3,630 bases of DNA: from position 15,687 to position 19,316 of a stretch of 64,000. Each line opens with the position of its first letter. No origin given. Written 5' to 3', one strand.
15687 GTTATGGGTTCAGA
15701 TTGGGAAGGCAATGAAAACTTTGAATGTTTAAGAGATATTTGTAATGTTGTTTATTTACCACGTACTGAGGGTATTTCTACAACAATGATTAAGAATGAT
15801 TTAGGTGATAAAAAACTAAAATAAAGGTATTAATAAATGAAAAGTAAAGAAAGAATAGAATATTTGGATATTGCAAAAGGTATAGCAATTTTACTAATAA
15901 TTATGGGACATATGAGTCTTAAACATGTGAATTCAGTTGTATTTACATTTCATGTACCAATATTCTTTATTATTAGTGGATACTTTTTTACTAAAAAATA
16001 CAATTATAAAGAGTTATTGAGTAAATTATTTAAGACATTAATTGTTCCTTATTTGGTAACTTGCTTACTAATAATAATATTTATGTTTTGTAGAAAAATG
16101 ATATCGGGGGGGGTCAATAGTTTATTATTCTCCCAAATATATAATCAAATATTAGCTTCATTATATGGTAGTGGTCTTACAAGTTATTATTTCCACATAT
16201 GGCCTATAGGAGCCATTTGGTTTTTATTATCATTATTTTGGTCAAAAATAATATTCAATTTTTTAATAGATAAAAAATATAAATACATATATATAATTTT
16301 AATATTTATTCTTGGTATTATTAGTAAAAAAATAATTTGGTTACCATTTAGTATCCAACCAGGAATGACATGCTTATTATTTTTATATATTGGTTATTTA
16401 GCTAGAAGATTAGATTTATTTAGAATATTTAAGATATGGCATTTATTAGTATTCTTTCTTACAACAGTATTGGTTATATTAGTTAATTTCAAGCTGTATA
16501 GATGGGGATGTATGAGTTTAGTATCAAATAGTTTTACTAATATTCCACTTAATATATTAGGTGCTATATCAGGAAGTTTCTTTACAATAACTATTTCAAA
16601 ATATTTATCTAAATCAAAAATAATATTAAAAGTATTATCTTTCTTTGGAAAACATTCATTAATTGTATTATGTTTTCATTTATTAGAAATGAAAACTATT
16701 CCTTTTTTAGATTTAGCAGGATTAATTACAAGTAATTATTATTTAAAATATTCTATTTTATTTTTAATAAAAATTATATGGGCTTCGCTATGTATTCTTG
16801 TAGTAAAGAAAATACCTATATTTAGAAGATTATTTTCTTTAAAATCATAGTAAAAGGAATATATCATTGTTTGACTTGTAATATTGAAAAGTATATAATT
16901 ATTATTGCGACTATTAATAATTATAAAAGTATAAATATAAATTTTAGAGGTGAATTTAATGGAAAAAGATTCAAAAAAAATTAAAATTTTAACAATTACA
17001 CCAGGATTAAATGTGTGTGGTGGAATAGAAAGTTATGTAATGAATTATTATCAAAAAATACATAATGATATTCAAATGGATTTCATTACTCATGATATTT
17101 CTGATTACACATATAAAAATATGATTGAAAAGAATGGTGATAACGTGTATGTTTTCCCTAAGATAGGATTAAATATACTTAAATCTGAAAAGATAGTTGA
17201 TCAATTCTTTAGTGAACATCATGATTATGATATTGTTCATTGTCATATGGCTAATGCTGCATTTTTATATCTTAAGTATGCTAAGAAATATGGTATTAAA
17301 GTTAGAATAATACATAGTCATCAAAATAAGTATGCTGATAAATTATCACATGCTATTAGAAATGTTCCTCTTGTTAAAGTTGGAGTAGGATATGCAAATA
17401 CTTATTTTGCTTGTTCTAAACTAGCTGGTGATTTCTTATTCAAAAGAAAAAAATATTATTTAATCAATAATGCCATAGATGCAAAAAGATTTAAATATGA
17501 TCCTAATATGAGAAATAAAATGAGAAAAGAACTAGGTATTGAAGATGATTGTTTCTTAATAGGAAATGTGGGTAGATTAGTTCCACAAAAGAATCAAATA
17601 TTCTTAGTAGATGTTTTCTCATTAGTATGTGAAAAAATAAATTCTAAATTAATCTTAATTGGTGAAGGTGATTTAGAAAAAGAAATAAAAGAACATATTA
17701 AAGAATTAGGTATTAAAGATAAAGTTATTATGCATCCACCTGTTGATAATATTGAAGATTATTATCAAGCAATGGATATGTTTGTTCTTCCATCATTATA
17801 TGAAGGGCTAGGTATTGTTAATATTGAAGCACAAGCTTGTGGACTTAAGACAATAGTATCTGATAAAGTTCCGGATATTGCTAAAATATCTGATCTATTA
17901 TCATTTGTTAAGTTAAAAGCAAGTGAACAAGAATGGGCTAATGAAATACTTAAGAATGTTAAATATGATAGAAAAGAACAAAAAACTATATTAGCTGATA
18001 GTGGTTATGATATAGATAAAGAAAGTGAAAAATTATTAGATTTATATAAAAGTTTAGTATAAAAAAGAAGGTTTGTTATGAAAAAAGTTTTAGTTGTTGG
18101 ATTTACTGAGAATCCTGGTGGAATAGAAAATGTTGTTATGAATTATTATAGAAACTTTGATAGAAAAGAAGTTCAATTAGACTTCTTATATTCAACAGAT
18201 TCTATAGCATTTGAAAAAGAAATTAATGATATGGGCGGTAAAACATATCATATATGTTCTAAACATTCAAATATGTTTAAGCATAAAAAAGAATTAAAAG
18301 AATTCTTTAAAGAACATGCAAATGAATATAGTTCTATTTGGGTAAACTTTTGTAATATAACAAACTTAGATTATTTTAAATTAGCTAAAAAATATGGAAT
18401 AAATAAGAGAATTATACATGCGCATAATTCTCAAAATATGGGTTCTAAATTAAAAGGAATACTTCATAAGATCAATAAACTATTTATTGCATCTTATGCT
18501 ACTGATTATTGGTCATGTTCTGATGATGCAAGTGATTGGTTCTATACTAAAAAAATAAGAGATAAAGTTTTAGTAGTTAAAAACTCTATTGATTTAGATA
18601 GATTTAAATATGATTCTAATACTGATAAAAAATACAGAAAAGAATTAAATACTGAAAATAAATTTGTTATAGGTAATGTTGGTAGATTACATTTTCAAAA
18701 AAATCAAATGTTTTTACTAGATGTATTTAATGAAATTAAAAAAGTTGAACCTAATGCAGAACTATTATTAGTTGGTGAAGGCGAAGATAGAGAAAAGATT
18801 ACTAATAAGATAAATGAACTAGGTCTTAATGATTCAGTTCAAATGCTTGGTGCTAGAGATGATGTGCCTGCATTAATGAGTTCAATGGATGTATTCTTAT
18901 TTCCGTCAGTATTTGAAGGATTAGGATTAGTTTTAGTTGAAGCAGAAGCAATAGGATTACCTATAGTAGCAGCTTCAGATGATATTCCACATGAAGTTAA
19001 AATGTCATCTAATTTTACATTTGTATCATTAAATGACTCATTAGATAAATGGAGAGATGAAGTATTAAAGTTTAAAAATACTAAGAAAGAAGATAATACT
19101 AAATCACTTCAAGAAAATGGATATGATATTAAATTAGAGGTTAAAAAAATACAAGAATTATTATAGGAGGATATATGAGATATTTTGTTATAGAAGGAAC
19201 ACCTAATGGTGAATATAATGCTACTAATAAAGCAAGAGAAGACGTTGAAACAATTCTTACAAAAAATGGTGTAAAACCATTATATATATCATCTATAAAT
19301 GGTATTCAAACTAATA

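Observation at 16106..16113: G8 homopolymeric tract inside an O-acyltransferase gene of the glycan locus: a candidate phase-variation switch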

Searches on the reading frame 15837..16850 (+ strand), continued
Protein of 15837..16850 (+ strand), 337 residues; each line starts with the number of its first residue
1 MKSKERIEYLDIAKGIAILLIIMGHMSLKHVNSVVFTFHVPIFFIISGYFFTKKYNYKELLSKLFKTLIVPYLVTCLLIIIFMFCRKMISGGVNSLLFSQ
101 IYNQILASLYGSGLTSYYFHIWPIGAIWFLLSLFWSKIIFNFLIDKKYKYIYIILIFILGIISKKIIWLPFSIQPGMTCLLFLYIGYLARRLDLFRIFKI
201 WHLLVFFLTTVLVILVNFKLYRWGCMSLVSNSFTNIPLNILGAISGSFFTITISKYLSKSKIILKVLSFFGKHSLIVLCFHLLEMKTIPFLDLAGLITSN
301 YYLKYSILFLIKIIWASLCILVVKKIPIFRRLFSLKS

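Call 52: list_cluster_members(proteins=[L163:3173-4216:+, L166:5998-6828:+, L163:1399-3084:+, L163:4443-5336:+, L144:4854-5981:+, L144:5965-6759:+, L095:271-1326:+, L142:1232-2188:+, L024:3878-4597:+, L062:2326-3480:+])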
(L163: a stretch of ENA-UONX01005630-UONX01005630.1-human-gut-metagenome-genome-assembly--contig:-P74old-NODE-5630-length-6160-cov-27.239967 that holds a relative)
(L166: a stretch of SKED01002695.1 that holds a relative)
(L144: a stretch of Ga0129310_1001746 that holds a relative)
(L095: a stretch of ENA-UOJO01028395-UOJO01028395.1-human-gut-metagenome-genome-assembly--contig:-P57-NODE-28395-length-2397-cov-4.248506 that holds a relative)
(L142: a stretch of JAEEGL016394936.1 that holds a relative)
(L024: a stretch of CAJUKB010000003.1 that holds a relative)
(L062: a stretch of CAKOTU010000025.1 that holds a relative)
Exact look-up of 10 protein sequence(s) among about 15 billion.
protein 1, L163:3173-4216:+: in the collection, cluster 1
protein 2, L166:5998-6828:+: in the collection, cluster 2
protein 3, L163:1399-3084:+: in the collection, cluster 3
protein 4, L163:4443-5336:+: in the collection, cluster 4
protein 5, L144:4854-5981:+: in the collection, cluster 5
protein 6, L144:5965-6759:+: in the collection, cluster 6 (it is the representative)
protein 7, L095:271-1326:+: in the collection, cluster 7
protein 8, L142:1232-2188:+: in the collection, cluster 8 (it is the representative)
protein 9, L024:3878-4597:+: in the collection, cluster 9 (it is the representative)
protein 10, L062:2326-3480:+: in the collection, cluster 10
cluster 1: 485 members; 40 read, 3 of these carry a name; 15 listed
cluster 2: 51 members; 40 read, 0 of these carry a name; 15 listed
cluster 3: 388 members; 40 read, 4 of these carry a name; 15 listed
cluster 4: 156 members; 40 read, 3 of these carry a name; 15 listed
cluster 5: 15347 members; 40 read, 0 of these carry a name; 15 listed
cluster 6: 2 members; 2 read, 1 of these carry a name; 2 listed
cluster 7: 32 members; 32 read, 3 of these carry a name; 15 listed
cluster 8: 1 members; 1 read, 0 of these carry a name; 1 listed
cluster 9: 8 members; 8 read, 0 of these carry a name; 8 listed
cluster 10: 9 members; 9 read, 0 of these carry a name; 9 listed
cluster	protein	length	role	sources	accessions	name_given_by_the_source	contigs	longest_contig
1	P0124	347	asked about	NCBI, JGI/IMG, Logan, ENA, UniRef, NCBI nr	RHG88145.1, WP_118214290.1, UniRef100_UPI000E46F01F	acyltransferase family protein [Bifidobacterium longum] | fucose 4-O-acetylase-like acetyltransferase | acyltransferase family protein n=1 Tax=Bifidobacterium longum TaxID=216816 ...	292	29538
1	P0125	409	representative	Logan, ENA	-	-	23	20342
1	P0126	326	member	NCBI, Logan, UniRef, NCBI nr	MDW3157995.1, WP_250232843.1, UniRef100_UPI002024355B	acyltransferase family protein [Bifidobacterium longum] | acyltransferase family protein n=1 Tax=Bifidobacterium longum TaxID=216816 ...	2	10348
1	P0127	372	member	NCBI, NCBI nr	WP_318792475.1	acyltransferase family protein [Bifidobacterium longum]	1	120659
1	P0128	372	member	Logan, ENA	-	-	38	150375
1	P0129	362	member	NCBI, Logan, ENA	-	-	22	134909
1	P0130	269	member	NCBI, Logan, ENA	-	-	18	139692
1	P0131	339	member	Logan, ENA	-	-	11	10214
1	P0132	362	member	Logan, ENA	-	-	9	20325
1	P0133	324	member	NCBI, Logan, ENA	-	-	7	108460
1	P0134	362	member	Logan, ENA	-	-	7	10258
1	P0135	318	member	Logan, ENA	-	-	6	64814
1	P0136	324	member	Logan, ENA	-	-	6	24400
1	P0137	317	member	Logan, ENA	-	-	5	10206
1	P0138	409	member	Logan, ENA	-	-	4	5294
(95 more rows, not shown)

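Call 60: search_protein_families(library=ncbifam, proteins=[window:15837-16850:+], max_evalue=0.00001)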
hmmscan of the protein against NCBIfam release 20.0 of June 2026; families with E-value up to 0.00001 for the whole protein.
window:15837-16850:+ (337 aa): 0 families

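Call 67: search_protein_families(library=pfam, proteins=[L144:23-511:+, L144:508-900:+, L144:3157-3885:+, L144:3851-4831:+, L144:872-1789:+, L144:1811-3121:+, L144:8383-9384:+], max_evalue=0.001)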
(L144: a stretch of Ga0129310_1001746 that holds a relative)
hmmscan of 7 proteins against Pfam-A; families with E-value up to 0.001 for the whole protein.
L144:23-511:+ (162 aa): 2 families
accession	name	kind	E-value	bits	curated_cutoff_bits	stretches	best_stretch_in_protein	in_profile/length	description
PF05704.18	Caps_synth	-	2e-41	142.7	24.5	1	23-156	15-146/278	Capsular polysaccharide synthesis protein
PF04488.21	Gly_transf_sug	-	2.4e-06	28.6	23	1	73-150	2-83/93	Glycosyltransferase sugar-binding region containing DXD motif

L144:508-900:+ (130 aa): 1 family
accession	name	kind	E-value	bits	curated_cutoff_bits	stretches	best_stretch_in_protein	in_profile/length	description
PF05704.18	Caps_synth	-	1.5e-13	51.2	24.5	1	4-124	159-277/278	Capsular polysaccharide synthesis protein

L144:3157-3885:+ (242 aa): 2 families
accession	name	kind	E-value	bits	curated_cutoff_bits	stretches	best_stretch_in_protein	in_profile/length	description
PF00132.30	Hexapep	-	2.1e-09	37.1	27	1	173-207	2-36/36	Bacterial transferase hexapeptide (six repeats)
PF14602.12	Hexapep_2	-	3.4e-06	27.1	27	0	193-207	20-34/34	Hexapeptide repeat of succinyl-transferase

L144:3851-4831:+ (326 aa): 3 families
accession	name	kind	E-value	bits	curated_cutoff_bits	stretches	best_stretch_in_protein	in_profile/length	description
PF00535.33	Glycos_transf_2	-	1.9e-22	80.4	23.3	1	28-196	2-166/168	Glycosyl transferase family 2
PF13641.12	Glyco_tranf_2_3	-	1.7e-08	35.2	27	1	26-218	3-195/230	Glycosyltransferase like family 2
PF13704.12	Glyco_tranf_2_4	-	0.00079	20.3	27.5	0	38-121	6-84/98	Glycosyl transferase family 2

L144:872-1789:+ (305 aa): 3 families
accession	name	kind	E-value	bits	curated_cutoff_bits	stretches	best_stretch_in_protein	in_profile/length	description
PF00535.33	Glycos_transf_2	-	1.1e-17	64.9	23.3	1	18-129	3-108/168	Glycosyl transferase family 2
PF13641.12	Glyco_tranf_2_3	-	5.1e-06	27.1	27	0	15-118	3-106/230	Glycosyltransferase like family 2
PF10111.15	Glyco_tranf_2_2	-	0.00077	19.5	27.3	0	29-118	16-101/276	Glycosyltransferase like family 2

L144:1811-3121:+ (436 aa): 0 families

L144:8383-9384:+ (333 aa): 1 family
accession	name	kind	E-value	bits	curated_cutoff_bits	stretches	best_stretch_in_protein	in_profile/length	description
PF04991.19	LicD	-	3.5e-40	138.9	22.6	1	61-301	1-227/227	LicD family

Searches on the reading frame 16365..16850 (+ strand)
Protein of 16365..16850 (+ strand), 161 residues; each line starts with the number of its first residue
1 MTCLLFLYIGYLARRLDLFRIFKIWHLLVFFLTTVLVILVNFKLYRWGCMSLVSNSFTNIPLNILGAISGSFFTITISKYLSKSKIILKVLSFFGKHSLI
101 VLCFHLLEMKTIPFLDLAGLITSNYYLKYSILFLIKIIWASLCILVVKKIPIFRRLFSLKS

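Call 22: find_encoding_contigs(protein=window:16365-16850:+, flank=3000, max_places=10)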
Protein window:16365-16850:+ (161 aa): no gene with exactly this product is on record in the collection.
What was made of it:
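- Tried and rejected: Look-up of the 161-aa C-terminal ORF that a gene caller might report on such contigs found nothing on record (call 22).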

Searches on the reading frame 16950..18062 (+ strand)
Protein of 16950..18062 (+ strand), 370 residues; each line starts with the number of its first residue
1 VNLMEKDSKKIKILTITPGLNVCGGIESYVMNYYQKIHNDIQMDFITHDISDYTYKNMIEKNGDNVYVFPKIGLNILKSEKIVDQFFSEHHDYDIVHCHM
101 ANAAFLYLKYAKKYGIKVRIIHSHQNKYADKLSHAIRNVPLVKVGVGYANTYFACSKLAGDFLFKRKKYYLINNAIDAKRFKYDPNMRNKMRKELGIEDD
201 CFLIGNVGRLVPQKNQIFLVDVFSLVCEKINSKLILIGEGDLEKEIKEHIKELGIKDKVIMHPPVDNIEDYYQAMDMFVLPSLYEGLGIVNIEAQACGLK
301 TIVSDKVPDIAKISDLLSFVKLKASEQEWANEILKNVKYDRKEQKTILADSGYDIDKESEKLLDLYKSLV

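Call 5: search_protein_families(library=pfam, proteins=[window:16950-18062:+])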
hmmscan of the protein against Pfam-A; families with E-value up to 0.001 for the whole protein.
window:16950-18062:+ (370 aa): 3 families
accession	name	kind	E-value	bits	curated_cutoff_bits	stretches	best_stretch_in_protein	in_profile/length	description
PF00534.26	Glycos_transf_1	-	4.9e-30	104.8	26.4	1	188-313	2-130/172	Glycosyl transferases group 1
PF13692.12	Glyco_trans_1_4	-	3e-25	89.6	27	1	203-312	3-116/142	Glycosyl transferases group 1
PF13439.12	Glyco_transf_4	-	6.6e-09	36.5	28.5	1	24-180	2-170/170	Glycosyltransferase Family 4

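Call 13: find_encoding_contigs(protein=window:16959-18062:+, flank=4000, max_places=10)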
Protein window:16959-18062:+ (367 aa): 10 contigs read that carry it; 2 places shown.
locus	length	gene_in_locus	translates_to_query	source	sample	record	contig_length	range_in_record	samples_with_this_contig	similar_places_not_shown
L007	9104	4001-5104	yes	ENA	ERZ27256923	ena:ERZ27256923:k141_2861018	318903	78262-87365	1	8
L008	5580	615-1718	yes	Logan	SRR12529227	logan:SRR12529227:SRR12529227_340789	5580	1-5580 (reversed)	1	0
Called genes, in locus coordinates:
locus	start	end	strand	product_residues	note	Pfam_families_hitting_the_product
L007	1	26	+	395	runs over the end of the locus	PF04932:Wzy_C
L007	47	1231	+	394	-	PF04464:Glyphos_transf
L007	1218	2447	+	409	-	PF01943:Polysacc_synt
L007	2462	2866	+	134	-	PF01467:CTP_transf_like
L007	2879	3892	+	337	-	PF01757:Acyl_transf_3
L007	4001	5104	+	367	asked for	PF13439:Glyco_transf_4, PF00534:Glycos_transf_1, PF13692:Glyco_trans_1_4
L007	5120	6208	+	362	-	PF00534:Glycos_transf_1, PF13692:Glyco_trans_1_4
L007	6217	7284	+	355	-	PF26334:Gtf3_N, PF26337:Gtf3_C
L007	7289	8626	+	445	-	PF04932:Wzy_C (weak)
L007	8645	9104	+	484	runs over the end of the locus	PF01943:Polysacc_synt, PF13440:Polysacc_synt_3, PF03023:MurJ, PF01554:MatE (weak)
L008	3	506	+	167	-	?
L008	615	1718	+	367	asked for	PF13439:Glyco_transf_4, PF00534:Glycos_transf_1, PF13692:Glyco_trans_1_4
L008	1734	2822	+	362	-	PF00534:Glycos_transf_1, PF13692:Glyco_trans_1_4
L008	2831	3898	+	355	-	PF26334:Gtf3_N, PF26337:Gtf3_C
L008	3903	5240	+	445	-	PF04932:Wzy_C (weak)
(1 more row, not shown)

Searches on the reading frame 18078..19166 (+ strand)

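Call 5: search_protein_families(library=pfam, proteins=[window:18078-19166:+])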
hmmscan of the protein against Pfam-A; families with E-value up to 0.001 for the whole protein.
window:18078-19166:+ (362 aa): 4 families
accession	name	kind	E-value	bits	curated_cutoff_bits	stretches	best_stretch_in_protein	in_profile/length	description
PF00534.26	Glycos_transf_1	-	2e-28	99.5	26.4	1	185-307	4-130/172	Glycosyl transferases group 1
PF13692.12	Glyco_trans_1_4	-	6.2e-26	91.8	27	1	196-309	2-117/142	Glycosyl transferases group 1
PF13439.12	Glyco_transf_4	-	3.6e-05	24.3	28.5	1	13-175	1-170/170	Glycosyltransferase Family 4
PF20706.3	GT4-conflict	-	0.00011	21.8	26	1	207-299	211-311/385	Family 4 Glycosyltransferase in conflict systems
